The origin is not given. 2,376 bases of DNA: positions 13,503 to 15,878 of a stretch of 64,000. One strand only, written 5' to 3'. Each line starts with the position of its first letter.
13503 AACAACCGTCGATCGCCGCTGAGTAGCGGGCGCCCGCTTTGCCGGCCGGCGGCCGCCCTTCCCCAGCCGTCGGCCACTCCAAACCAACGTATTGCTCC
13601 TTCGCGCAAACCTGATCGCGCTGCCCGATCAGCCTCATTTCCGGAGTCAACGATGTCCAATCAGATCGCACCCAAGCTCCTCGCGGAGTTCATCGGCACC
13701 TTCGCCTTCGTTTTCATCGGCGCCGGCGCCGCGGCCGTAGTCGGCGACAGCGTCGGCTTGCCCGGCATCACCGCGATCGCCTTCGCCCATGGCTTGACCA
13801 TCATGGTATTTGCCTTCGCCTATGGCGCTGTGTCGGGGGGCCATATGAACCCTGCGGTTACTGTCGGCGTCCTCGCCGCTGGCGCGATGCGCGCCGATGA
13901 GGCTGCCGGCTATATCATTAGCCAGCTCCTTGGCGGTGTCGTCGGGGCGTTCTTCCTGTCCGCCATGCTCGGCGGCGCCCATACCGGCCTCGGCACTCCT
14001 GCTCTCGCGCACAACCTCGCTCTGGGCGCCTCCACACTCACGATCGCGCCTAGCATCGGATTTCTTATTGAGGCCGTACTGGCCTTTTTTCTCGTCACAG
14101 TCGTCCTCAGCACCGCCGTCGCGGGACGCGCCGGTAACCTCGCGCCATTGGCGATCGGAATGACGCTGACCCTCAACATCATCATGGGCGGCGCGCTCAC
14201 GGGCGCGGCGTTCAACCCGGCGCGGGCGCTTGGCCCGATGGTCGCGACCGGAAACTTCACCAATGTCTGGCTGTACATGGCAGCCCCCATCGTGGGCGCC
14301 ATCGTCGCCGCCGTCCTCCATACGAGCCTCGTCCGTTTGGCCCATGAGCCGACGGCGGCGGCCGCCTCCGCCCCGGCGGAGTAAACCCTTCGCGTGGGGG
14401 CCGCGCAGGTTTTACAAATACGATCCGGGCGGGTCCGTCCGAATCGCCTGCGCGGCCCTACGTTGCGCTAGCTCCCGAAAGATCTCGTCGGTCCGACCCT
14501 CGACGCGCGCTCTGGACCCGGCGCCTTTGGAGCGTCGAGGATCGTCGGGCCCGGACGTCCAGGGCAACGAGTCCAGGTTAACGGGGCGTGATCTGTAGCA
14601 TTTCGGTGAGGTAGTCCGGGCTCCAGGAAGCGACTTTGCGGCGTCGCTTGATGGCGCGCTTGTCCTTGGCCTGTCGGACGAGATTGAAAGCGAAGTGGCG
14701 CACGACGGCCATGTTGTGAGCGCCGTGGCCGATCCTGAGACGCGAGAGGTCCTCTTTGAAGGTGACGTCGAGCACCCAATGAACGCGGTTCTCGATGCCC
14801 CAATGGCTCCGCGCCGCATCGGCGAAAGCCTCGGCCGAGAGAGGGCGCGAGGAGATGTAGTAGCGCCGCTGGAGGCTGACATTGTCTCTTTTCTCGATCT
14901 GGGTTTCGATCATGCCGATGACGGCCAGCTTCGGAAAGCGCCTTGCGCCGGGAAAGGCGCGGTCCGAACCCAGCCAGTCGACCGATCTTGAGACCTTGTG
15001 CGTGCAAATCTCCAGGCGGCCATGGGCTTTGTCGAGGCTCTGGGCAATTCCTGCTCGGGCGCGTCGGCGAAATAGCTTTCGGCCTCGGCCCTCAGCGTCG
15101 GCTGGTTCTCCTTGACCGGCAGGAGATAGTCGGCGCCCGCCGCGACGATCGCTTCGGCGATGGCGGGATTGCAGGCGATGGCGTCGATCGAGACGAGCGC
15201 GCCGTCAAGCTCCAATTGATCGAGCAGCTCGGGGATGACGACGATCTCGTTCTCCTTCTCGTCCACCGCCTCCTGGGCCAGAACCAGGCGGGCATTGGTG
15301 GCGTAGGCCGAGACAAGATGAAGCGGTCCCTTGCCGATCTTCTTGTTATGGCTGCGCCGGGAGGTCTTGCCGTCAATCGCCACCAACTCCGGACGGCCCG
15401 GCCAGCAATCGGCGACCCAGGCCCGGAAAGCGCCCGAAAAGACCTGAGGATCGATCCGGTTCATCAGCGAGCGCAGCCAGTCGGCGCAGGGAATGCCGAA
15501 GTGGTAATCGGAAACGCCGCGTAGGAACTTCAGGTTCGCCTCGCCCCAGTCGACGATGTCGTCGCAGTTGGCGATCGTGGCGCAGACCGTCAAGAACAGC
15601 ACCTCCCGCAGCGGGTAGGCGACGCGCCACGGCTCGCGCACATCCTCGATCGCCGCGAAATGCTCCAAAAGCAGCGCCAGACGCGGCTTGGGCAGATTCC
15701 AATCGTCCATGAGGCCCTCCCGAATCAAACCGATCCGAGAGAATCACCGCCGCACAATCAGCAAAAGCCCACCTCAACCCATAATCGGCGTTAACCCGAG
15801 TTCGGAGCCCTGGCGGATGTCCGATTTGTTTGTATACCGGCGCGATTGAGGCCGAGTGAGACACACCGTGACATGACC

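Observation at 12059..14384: Catalase coupled to a TIP-like aquaporin: candidate peroxiporin/H2O2-scavenging module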

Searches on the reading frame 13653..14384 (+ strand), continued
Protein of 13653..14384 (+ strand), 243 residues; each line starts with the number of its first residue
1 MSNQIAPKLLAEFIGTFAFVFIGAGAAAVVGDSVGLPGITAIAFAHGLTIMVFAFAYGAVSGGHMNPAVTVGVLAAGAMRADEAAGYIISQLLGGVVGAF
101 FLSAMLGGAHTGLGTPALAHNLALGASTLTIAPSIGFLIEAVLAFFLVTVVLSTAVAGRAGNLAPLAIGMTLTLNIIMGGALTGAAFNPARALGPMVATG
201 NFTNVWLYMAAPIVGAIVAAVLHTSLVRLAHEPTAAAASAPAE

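Call 49: search_dna_similar(query=window:13653-14384:+, collection=plasmids, mode=protein, max_evalue=1e-40, max_rows=25)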
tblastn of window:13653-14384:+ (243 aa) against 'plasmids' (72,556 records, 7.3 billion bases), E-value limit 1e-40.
Records with a match: 2; places in all: 2; records where one place covers at least 80% of the query: 2.
Best place of each record, by identity: 60-80% 2.
By first word of the organism name: Bradyrhizobium 2.
By predicted mobility (MOB-suite, as given by PLSDB): non-mobilizable 2.
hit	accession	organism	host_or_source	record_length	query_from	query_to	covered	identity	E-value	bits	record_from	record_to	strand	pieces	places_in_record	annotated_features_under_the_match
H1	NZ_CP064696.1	Bradyrhizobium sp. 184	Acmispon strigosus,cell culture,root ...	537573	1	229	94%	79.0%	5e-71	242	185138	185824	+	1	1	aquaporin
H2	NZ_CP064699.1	Bradyrhizobium sp. 183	Acmispon strigosus,cell culture,root ...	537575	1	229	94%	79.0%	5e-71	242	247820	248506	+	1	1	aquaporin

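Call 50: get_annotated_region(hit=H1, flank=8000)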
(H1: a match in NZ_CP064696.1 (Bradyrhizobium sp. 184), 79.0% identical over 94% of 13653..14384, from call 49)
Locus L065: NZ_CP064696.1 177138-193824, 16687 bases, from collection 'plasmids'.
description: Bradyrhizobium sp. 184 plasmid p184_1, complete sequence
organism: Bradyrhizobium sp. 184 (NCBI taxid 2782653)
taxonomy: Bacteria; Pseudomonadota; Alphaproteobacteria; Hyphomicrobiales; Nitrobacteraceae; Bradyrhizobium; Bradyrhizobium sp. 184
host: -; source: Acmispon strigosus,cell culture,root nodule; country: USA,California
typing (MOB-suite, as given by PLSDB): non-mobilizable
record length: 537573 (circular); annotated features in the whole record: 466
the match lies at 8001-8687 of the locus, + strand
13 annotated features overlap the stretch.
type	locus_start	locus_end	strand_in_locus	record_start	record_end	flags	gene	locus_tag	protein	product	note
CDS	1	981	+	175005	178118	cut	-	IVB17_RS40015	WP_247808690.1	efflux RND transporter permease subunit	GO:0055085 - transmembrane transport [Evidence IEA]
CDS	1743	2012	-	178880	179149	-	-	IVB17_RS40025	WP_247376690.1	hypothetical protein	-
CDS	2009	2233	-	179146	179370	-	-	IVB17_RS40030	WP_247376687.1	hypothetical protein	-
CDS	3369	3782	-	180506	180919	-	-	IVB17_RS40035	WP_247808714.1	heme-binding protein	-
CDS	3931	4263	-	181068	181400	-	-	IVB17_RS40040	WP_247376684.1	cytochrome c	-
CDS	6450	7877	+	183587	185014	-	-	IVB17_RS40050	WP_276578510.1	catalase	-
CDS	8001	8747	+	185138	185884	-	-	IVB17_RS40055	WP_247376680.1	aquaporin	GO:0055085 - transmembrane transport [Evidence IEA]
CDS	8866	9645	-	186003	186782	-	-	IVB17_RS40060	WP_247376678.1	AraC family transcriptional regulator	-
CDS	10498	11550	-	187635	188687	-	-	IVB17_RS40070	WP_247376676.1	hypothetical protein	-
CDS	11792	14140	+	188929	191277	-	bamA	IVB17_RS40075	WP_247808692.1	outer membrane protein assembly factor BamA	-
CDS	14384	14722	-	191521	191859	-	-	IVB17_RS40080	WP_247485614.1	hypothetical protein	-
CDS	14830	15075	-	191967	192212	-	-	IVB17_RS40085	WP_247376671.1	DUF3551 domain-containing protein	-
CDS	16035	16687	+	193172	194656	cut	istA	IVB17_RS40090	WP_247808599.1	IS21 family transposase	-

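Call 51: search_protein_representatives(protein=window:13653-14384:+)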
Query: 243 residues. Proteins with E-value up to 0.001 (for the whole library): 17185; up to 1e-10: 5328; up to 1e-30: 135. The best 150 are listed.
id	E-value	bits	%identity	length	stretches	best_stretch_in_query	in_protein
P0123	9.6e-105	365.7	79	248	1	1-238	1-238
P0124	1.5e-53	198.3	51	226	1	9-227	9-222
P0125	4.4e-53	196.8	80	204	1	106-228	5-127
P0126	2.1e-51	191.3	74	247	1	1-141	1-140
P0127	4.7e-51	190.1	51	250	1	6-237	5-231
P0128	4.0e-50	187.1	55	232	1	4-218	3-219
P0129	1.8e-49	185.0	68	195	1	82-225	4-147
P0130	2.6e-49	184.4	68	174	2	98-237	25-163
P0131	1.2e-47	179.0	63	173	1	17-169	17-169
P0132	6.0e-46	173.5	57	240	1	21-231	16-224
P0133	1.6e-45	172.0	50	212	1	6-226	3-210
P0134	2.3e-44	168.3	48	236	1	4-238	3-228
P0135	2.2e-43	165.1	53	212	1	7-224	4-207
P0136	5.5e-43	163.8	36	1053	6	2-223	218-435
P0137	2.0e-42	162.0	45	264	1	5-236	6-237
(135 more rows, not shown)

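Call 53: find_homologous_proteins(query=P0132, max_evalue=1e-30)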
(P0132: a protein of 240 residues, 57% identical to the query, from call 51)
Query P0132 (240 aa): 1315 proteins with E <= 1e-30 among 8000 candidates; the best 120 are listed.
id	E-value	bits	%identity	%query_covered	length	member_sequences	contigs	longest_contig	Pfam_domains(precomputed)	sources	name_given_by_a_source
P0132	8.6e-156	535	100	100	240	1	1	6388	PF00230.26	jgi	-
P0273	2.8e-54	202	61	90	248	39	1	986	PF00230.26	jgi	jgi:MIP family channel proteins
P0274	1.4e-53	200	59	93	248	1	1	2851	PF00230.26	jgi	jgi:MIP family channel proteins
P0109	2.3e-53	199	61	88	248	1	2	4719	PF00230.26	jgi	jgi:MIP family channel proteins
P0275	2.9e-53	199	60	93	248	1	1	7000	PF00230.26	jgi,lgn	jgi:MIP family channel proteins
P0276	4.7e-53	198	60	93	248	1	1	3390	PF00230.26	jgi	jgi:MIP family channel proteins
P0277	7.1e-52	194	59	90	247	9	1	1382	PF00230.26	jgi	jgi:MIP family channel proteins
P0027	3.7e-50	189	59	88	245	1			PF00230.26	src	-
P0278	3.7e-50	189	58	90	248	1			PF00230.26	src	-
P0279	8.0e-50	188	59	90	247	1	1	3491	PF00230.26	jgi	jgi:MIP family channel proteins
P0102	1.0e-49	187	58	90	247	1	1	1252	PF00230.26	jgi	-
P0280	2.5e-49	186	58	81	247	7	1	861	PF00230.26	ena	-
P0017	7.1e-49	185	56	90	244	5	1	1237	PF00230.26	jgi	jgi:MIP family channel proteins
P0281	7.2e-49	184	59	87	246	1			PF00230.26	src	-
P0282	1.5e-48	183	59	87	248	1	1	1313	PF00230.26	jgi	jgi:MIP family channel proteins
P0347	2.0e-46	176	54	81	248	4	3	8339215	PF00230.26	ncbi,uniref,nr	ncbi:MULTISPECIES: MIP/aquaporin family protein [Bradyrhizobium]|uniref:Aquaporin Z n=2 Tax=Bradyrhi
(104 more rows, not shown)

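Call 54: find_encoding_contigs(protein=P0132, flank=5000, max_places=3)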
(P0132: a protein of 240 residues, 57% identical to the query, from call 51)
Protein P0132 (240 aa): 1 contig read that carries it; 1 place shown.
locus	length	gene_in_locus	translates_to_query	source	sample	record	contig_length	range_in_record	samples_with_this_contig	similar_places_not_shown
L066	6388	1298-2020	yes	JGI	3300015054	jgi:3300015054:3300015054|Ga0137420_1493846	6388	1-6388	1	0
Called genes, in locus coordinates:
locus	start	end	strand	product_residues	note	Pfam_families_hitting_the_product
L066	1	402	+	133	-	?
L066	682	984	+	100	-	-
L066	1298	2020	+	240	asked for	PF00230:MIP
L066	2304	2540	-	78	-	-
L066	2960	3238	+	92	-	-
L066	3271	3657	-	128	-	-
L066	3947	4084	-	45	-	-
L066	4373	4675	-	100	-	PF00230:MIP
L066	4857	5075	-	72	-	-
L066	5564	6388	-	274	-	?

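Call 55: find_encoding_contigs(protein=P0347, flank=6000, max_places=3)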
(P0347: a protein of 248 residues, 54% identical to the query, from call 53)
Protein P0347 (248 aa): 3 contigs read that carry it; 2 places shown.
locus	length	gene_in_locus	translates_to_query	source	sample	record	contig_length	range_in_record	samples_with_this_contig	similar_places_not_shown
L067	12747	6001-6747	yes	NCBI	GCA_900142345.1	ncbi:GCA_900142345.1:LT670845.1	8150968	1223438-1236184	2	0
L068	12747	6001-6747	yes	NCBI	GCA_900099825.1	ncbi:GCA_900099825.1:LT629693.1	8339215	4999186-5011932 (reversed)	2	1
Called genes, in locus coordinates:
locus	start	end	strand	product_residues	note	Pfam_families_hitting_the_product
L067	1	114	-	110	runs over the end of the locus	-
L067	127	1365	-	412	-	PF00174:Oxidored_molyb, PF03404:Mo-co_dimer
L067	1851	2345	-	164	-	-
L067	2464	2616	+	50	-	-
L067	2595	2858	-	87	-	-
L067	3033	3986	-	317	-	PF00126:HTH_1, PF03466:LysR_substrate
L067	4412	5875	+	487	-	PF00199:Catalase, PF06628:Catalase-rel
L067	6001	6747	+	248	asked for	PF00230:MIP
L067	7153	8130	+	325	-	PF00165:HTH_AraC (weak), PF12833:HTH_18, PF00165:HTH_AraC (weak)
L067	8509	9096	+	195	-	PF12261:T_hemolysin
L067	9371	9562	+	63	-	PF13649:Methyltransf_25, PF08241:Methyltransf_11 (weak)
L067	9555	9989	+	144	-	PF08241:Methyltransf_11 (weak)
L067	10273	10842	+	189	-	PF03358:FMN_red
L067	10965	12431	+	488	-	PF03150:CCP_MauG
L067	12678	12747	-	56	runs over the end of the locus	-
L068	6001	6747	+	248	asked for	PF00230:MIP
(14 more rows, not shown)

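Call 56: search_protein_families(library=ncbifam, proteins=[L067:3033-3986:-, L001:1925-2890:-, L009:1821-2768:+, L006:2808-3203:-, L017:2810-3277:-, L021:2918-3295:-, L014:2721-3041:+, L027:2041-2937:+, L002:2224-2787:-, L005:2646-3260:+], max_evalue=0.00001)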
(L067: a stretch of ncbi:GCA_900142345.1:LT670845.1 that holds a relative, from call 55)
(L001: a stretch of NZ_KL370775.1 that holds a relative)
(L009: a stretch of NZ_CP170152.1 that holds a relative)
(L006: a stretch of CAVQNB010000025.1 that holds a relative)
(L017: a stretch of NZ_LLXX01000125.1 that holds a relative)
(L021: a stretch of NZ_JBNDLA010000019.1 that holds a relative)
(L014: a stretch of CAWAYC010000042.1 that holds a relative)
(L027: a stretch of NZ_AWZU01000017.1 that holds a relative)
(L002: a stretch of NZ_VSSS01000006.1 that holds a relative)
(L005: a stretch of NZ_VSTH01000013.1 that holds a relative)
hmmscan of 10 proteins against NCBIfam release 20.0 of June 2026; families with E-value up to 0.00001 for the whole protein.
L067:3033-3986:- (317 aa): 50 families (the best 25 are shown)
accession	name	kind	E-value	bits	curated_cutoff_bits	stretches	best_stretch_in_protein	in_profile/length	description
NF008361.0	PRK11151.1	equivalog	1e-72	245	329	1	8-301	4-296/305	DNA-binding transcriptional regulator OxyR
NF050018.1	StrsTransRegOxyRFcella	equivalog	4.7e-45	154.3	500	1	9-284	5-275/289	oxidative stress transcriptional regulator OxyR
NF008416.0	PRK11242.1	equivalog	2.1e-38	132.3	277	1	7-299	3-292/300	transcriptional regulator CynR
NF053705.1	TransRegGltCGpos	equivalog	8.5e-38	130.3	350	1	7-256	3-254/300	glutamate biosynthesis transcriptional regulator GltC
NF045775.1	acetoin_reg_AlsR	exception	1.2e-36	126.7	430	1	7-281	3-276/290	acetoin biosynthesis transcriptional regulator AlsR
NF007385.0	PRK09906.1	equivalog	1.9e-36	125.7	356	1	7-282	3-276/296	DNA-binding transcriptional regulator HcaR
NF047520.1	trans_act_CidR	equivalog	2.3e-32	112.4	415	1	7-257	3-252/292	cidABC operon transcriptional activator CidR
NF040786.1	LysR_Sec_metab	equivalog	5.4e-32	111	250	1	7-276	3-276/298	selenium metabolism-associated LysR family transcriptional regulator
NF007439.0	PRK09986.1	equivalog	8.9e-31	107.3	290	1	6-249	8-254/296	LysR family transcriptional regulator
TIGR03339.1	phn_lysR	subfamily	1.5e-29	103.1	341.1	1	9-252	1-241/279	aminoethylphosphonate catabolism associated LysR family transcriptional regulator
NF052633.1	LysR_TF_PsrA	exception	3.3e-27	95.2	540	1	7-255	7-255/297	L-proline-binding transcription factor PsrA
NF047711.1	PutUtilRegPtrR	equivalog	4.9e-27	94.8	400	1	7-280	3-269/283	putrescine utilization regulator PtrR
NF008722.0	PRK11716.1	equivalog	1.6e-26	93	246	1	7-270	3-267/293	HTH-type transcriptional activator IlvY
NF045990.1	TransRegCbbRRhodb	equivalog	6.3e-26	91.1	450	1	6-262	7-265/304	LysR family regulator CbbR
NF040889.1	trans_reg_YeiE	equivalog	3.2e-22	79.1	480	1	6-262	4-255/288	DNA-binding transcriptional regulator YeiE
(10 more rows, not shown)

L001:1925-2890:- (321 aa): 51 families (the best 25 are shown)
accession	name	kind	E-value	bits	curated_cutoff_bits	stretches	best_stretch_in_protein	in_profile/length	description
NF008361.0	PRK11151.1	equivalog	1.4e-72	244.6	329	1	12-304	4-295/305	DNA-binding transcriptional regulator OxyR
NF050018.1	StrsTransRegOxyRFcella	equivalog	1.9e-41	142.5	500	1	13-254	5-245/289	oxidative stress transcriptional regulator OxyR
NF053705.1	TransRegGltCGpos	equivalog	1.5e-39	136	350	1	11-260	3-254/300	glutamate biosynthesis transcriptional regulator GltC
NF007385.0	PRK09906.1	equivalog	3.1e-39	134.9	356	1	11-287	3-277/296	DNA-binding transcriptional regulator HcaR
NF045775.1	acetoin_reg_AlsR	exception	2.5e-38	132.2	430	1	11-268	3-259/290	acetoin biosynthesis transcriptional regulator AlsR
NF008416.0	PRK11242.1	equivalog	9.1e-38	130.3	277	1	11-297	3-286/300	transcriptional regulator CynR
NF040786.1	LysR_Sec_metab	equivalog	2e-33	115.7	250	1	11-268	3-264/298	selenium metabolism-associated LysR family transcriptional regulator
NF047520.1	trans_act_CidR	equivalog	1e-32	113.5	415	1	11-254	3-246/292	cidABC operon transcriptional activator CidR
NF007439.0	PRK09986.1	equivalog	7.7e-32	110.8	290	1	10-251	8-252/296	LysR family transcriptional regulator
TIGR03339.1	phn_lysR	subfamily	2.9e-29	102.2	341.1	1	13-256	1-241/279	aminoethylphosphonate catabolism associated LysR family transcriptional regulator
NF047711.1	PutUtilRegPtrR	equivalog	4e-29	101.6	400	1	11-293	3-277/283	putrescine utilization regulator PtrR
NF052633.1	LysR_TF_PsrA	exception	1e-28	100.2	540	1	11-257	7-253/297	L-proline-binding transcription factor PsrA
NF045990.1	TransRegCbbRRhodb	equivalog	7.6e-28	97.4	450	1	10-266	7-265/304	LysR family regulator CbbR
NF008722.0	PRK11716.1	equivalog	1.1e-27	96.8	246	1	11-257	3-250/293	HTH-type transcriptional activator IlvY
NF040889.1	trans_reg_YeiE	equivalog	2.7e-24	85.9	480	1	10-266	4-255/288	DNA-binding transcriptional regulator YeiE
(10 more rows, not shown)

L009:1821-2768:+ (315 aa): 41 families (the best 25 are shown)
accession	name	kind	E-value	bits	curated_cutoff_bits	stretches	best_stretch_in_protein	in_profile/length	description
NF040888.1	trans_reg_YafC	equivalog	1.1e-39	136.1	470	1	10-294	9-290/293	DNA-binding transcriptional regulator YafC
NF007917.1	PRK10632.1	equivalog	8.3e-31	107.2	425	1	10-278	8-274/303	HTH-type transcriptional activator AaeR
NF011573.0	PRK14997.1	equivalog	1.2e-30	106.6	380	1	11-295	11-295/303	LysR family transcriptional regulator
NF008352.0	PRK11139.1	subfamily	4.9e-27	94.8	288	1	18-298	20-293/305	transcriptional regulator GcvA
NF007315.1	PRK09801.1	equivalog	1.1e-25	90.2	398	1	11-266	13-267/301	L-tartrate utilization transcriptional activator TtdR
NF008416.0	PRK11242.1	equivalog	4.4e-21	75.5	277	1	12-189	9-189/300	transcriptional regulator CynR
TIGR03418.1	chol_sulf_TF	equivalog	4.9e-18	65.1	324.8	1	11-294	8-289/291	choline sulfate utilization transcriptional regulator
NF007439.0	PRK09986.1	equivalog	1.1e-17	64.3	290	1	12-171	15-179/296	LysR family transcriptional regulator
NF007491.0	PRK10086.1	equivalog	4e-17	62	316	1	11-143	24-154/313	DNA-binding transcriptional regulator DsdC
NF040786.1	LysR_Sec_metab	equivalog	9.7e-17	60.9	250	1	11-145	8-145/298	selenium metabolism-associated LysR family transcriptional regulator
NF052633.1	LysR_TF_PsrA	exception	1.5e-16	60.2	540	1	12-145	13-149/297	L-proline-binding transcription factor PsrA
TIGR03339.1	phn_lysR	subfamily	3.1e-15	56.2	341.1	1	12-128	5-118/279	aminoethylphosphonate catabolism associated LysR family transcriptional regulator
NF047520.1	trans_act_CidR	equivalog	8.6e-15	54.7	415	1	12-144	9-144/292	cidABC operon transcriptional activator CidR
NF008722.0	PRK11716.1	equivalog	2e-14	53.3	246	1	11-145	8-145/293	HTH-type transcriptional activator IlvY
TIGR02424.1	TF_pcaQ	equivalog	4.9e-14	51.9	303.8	1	11-130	10-129/300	pca operon transcription factor PcaQ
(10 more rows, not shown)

L006:2808-3203:- (131 aa): 0 families

L017:2810-3277:- (155 aa): 0 families

L021:2918-3295:- (125 aa): 0 families

L014:2721-3041:+ (106 aa): 0 families

L027:2041-2937:+ (298 aa): 13 families
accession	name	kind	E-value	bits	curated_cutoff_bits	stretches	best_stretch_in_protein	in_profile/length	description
TIGR01505.1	tartro_sem_red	equivalog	1.2e-46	159.3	340.75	1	2-283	1-281/291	2-hydroxy-3-oxopropionate reductase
NF008592.0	PRK11559.1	equivalog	2e-46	158.7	397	1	1-282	3-283/296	2-hydroxy-3-oxopropionate reductase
TIGR01692.1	HIBADH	equivalog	1.7e-43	149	291.6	1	5-283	1-285/288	3-hydroxyisobutyrate dehydrogenase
NF043037.1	ThreonDh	equivalog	1.8e-42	145.8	350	1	2-283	4-285/297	L-threonate dehydrogenase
NF012005.0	PRK15461.1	equivalog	4.1e-39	134.5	348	1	2-289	3-290/298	sulfolactaldehyde 3-reductase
NF011633.0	PRK15059.1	equivalog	1.3e-35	123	451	1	1-281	1-279/292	2-hydroxy-3-oxopropionate reductase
NF007161.0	PRK09599.1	subfamily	3.2e-11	43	271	1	1-193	1-196/302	NADP-dependent phosphogluconate dehydrogenase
TIGR00873.1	gnd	equivalog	1.4e-08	34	426.7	1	3-154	2-158/467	decarboxylating NADP(+)-dependent phosphogluconate dehydrogenase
TIGR00872.1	gnd_rel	equivalog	3.9e-08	32.9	297.2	1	1-191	1-192/299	phosphogluconate dehydrogenase (NAD(+)-dependent, decarboxylating)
NF006765.0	PRK09287.1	equivalog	2e-07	30.3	413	1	2-154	5-162/476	NADP-dependent phosphogluconate dehydrogenase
TIGR03026.1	NDP-sugDHase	subfamily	4e-07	29.2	189.8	0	1-42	1-42/413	nucleotide sugar dehydrogenase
NF005093.0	PRK06522.2-4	equivalog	4.4e-06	26.3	308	1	1-49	4-51/304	2-dehydropantoate 2-reductase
NF042925.1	FHMPC_DH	equivalog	8.7e-06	25.2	500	0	1-38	1-38/304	5-formyl-3-hydroxy-2-methylpyridine 4-carboxylate 5-dehydrogenase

L002:2224-2787:- (187 aa): 0 families

L005:2646-3260:+ (204 aa): 0 families

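Call 68: find_related_loci(query=A3, collection=metagenome_contigs, flank=4000)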
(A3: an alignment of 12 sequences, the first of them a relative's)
Query A3 (226 aa) in metagenome_contigs; peptide patterns used: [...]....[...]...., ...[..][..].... (x = any residue, [..] = any of these).
600 stretches matched a pattern (row limit reached: there are more); 539 encode a relative of the query (tblastn E <= 1e-3); the best 80 are kept; 80 distinct loci.
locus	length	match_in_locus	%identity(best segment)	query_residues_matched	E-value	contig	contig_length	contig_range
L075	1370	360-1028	61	1-223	3e-62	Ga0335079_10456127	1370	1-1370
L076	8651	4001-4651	44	2-219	8e-49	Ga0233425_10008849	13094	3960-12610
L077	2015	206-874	48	11-226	7e-49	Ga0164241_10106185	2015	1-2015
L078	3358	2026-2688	46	1-222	2e-46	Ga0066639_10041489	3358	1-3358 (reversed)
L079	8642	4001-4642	45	1-224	7e-44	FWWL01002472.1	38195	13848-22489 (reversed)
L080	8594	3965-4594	46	7-219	2e-42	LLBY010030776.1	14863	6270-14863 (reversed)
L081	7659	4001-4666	43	2-224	2e-42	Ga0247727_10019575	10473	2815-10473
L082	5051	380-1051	44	2-225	3e-41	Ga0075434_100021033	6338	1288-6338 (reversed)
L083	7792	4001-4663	39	2-223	4e-41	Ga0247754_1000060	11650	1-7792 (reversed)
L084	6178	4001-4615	45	7-219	6e-41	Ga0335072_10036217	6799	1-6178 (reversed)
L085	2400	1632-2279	43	7-224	8e-41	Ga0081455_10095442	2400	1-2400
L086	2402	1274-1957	41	1-226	7e-41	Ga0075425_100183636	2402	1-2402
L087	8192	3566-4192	42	6-224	2e-40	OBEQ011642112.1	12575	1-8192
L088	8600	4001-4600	44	1-207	4e-39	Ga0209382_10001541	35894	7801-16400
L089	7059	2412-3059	42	1-224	4e-40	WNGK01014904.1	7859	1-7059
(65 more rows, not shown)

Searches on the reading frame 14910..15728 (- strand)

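Call 7: search_protein_families(library=pfam, proteins=[window:14910-15728:-])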
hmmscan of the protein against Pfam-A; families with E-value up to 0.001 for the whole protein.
window:14910-15728:- (272 aa): 2 families
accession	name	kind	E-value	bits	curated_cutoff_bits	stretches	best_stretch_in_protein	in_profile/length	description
PF13808.11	DDE_Tnp_1_assoc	-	2.8e-20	72.6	32.3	1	21-105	1-88/88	DDE_Tnp_1-associated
PF01609.27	DDE_Tnp_1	-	4.8e-12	46.5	23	1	112-222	3-116/200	Transposase DDE domain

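Call 8: search_protein_families(library=ncbifam, proteins=[window:14910-15728:-])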
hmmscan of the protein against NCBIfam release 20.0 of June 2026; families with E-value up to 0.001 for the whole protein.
window:14910-15728:- (272 aa): 1 family
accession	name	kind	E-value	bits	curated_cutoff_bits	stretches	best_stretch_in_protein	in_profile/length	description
NF033564.0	transpos_ISAs1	equivalog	6.5e-64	216.1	70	1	43-255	1-217/314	ISAs1 family transposase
